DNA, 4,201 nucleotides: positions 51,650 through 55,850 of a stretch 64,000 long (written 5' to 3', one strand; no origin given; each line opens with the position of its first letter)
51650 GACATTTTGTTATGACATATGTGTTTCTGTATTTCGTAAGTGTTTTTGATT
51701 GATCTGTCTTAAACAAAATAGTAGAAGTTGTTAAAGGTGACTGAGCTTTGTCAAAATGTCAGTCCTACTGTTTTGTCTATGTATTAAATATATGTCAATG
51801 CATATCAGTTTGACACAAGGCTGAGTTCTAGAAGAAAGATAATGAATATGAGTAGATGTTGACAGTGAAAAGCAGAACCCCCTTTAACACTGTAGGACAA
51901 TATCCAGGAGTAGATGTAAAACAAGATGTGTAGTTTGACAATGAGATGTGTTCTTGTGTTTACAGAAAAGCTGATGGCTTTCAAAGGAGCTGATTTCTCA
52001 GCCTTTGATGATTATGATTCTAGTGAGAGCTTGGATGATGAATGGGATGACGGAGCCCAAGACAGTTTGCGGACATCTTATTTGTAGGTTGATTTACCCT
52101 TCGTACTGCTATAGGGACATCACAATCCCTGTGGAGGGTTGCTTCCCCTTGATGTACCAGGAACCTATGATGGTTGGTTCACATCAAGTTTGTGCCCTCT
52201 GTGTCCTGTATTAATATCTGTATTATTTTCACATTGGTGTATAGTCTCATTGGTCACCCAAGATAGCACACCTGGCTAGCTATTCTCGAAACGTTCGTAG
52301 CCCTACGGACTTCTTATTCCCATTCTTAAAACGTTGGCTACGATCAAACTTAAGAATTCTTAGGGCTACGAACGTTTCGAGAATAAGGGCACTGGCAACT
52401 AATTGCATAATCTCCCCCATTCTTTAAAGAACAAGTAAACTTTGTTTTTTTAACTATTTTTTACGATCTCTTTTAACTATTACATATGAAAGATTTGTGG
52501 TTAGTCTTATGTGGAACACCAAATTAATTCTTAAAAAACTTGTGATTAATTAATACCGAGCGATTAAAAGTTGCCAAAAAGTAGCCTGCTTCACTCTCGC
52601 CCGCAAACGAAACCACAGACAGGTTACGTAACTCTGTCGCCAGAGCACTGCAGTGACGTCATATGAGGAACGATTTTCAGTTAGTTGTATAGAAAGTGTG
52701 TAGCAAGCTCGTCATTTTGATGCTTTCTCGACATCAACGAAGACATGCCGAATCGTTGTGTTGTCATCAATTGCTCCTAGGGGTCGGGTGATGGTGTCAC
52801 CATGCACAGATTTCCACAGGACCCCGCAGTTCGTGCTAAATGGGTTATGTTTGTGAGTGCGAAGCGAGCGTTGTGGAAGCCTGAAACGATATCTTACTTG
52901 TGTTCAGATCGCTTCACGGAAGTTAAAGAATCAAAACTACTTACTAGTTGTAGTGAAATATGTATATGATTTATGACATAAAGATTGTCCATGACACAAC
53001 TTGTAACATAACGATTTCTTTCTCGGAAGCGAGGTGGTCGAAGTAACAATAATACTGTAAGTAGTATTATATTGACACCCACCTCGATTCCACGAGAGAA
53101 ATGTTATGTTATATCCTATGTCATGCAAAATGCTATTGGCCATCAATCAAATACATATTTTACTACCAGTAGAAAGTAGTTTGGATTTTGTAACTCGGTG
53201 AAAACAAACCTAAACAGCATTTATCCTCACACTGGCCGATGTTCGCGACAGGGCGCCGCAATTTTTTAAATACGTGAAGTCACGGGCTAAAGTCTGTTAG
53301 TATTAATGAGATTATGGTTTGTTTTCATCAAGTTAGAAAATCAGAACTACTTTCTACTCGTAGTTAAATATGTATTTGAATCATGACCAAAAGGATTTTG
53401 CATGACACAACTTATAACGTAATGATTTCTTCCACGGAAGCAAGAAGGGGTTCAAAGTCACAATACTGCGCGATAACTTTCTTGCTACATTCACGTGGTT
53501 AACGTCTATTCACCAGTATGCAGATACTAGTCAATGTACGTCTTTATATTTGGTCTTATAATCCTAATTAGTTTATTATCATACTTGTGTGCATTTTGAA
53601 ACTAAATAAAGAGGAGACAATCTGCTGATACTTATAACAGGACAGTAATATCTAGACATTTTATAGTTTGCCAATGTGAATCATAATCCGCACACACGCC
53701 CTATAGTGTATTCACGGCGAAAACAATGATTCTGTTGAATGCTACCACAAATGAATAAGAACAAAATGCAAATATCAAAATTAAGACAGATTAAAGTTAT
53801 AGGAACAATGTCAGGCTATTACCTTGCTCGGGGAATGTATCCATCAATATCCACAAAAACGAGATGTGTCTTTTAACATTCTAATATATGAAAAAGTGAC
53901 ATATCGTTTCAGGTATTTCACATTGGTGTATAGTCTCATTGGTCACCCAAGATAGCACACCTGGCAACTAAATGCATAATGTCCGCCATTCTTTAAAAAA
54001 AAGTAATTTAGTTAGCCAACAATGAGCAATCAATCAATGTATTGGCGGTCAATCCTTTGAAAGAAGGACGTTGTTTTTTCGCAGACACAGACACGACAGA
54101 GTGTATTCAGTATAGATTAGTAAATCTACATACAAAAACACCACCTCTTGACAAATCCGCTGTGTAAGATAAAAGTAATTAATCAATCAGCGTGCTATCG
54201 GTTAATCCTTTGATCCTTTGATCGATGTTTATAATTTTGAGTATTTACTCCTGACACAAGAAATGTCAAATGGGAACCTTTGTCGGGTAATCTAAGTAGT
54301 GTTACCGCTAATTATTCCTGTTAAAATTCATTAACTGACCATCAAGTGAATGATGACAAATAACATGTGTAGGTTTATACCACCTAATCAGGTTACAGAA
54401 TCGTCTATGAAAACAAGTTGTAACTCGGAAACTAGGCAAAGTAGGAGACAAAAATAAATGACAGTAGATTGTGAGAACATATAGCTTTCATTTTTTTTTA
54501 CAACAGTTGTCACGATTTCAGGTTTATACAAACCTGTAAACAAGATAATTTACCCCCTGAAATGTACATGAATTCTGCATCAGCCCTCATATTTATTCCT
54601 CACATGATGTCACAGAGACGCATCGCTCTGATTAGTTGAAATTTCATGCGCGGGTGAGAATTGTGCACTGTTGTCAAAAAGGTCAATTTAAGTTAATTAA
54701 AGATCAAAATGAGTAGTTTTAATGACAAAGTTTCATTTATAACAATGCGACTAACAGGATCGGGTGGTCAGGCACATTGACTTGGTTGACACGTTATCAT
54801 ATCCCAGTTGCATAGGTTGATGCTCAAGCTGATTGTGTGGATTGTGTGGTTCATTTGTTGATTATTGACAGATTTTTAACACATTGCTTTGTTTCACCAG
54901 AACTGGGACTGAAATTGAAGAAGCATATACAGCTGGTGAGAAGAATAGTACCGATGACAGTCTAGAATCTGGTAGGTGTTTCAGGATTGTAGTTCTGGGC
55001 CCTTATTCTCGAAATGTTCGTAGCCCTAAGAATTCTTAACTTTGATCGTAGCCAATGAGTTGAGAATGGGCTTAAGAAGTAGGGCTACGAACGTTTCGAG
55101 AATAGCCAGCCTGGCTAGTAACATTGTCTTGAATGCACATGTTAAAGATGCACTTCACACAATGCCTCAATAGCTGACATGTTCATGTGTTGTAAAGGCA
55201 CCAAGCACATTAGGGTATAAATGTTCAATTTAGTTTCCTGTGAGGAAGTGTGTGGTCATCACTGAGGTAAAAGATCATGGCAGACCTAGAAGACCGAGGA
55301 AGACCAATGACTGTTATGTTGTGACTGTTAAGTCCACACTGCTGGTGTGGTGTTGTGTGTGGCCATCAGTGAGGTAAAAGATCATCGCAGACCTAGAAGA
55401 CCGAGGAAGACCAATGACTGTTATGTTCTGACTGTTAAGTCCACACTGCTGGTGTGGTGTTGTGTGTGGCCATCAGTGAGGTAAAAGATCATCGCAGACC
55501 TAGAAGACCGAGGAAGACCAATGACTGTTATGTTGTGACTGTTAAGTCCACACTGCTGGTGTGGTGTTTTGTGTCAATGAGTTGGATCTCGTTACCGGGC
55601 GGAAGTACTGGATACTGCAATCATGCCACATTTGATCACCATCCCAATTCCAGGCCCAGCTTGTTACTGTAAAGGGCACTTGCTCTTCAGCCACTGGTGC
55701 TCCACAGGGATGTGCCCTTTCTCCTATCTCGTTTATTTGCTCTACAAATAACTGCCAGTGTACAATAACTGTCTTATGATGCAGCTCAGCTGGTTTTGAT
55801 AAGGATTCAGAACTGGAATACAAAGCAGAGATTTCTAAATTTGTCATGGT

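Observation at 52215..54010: Filled and empty sites for a 115-bp palindromic MITE within a local duplication, with a 5-bp TSD of ctggc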

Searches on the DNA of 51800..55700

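Call 45: search_rna_families(source=window, start=51800, end=55700, threshold=evalue, max_evalue=1)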
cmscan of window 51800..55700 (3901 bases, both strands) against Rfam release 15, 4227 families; matches with E-value up to 1: 1.
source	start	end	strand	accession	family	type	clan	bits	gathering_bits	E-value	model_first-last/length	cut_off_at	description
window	55003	55101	+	RF04211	MIR5185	Gene; miRNA;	-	24.6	101.7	0.13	1-111/111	no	MIR5185 microRNA precursor family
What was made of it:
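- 52275..52391 (+): MITE copy 1, 117 bp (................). On the 5-bp reading the element would be 52277-52391, 115 bp. No Rfam family (call 45).
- Tried and rejected: Rfam: only a sub-threshold hairpin match to MIR5185 (24.6 bits vs a gathering score of 101.7, E = 0.13), rejected (call 45).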

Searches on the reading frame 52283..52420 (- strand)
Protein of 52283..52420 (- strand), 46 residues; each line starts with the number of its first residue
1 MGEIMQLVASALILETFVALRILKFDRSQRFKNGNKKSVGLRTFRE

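Call 60: search_protein_representatives(protein=window:52283-52420:-)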
Query: 46 residues. Proteins with E-value up to 0.001 (for the whole library): 0; up to 1e-10: 0; up to 1e-30: 0. The best 0 are listed.
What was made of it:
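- On MITE (generic): The only ORF is a 46-aa read-through with no relatives among 1.84 billion representatives (call 60).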
